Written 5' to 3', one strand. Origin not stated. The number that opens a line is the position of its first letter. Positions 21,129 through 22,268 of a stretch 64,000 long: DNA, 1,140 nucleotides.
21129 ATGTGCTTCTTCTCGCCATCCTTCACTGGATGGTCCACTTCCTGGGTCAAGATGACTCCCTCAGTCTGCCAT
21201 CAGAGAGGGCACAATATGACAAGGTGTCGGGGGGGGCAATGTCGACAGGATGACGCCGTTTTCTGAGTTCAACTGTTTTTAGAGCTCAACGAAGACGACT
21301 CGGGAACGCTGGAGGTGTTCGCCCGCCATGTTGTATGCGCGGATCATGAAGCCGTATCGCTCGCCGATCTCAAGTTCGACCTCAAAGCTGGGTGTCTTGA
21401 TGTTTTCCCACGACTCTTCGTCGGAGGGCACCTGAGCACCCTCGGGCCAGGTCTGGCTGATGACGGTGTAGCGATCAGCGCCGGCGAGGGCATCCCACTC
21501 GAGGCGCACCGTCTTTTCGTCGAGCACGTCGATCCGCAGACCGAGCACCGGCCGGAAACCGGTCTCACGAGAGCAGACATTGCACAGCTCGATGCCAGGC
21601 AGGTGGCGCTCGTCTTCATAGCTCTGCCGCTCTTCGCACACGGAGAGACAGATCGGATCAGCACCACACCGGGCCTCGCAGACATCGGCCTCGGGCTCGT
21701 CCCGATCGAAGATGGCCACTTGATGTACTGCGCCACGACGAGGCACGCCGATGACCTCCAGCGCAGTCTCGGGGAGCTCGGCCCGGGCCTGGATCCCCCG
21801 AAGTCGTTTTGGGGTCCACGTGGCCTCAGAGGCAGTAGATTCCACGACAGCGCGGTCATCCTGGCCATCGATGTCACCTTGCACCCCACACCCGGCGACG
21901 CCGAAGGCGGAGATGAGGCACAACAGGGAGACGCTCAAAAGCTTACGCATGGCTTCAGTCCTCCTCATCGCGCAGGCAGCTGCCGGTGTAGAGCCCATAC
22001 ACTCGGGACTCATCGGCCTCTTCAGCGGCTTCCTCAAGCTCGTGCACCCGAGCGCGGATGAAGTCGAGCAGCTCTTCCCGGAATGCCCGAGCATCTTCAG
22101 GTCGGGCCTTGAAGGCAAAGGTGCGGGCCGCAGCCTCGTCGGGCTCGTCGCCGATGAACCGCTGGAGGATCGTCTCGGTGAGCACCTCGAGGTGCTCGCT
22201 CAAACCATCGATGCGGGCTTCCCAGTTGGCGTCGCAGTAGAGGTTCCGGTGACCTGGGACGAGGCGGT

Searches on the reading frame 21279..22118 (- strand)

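Call 15: search_protein_families(library=pfam, proteins=[window:21279-22118:-], max_evalue=0.001)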
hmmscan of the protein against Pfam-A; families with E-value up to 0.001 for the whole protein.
window:21279-22118:- (279 aa): 1 family
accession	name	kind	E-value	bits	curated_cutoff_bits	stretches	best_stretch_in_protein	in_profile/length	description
PF00041.27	fn3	-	0.00065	20.3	25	0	191-277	3-83/84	Fibronectin type III domain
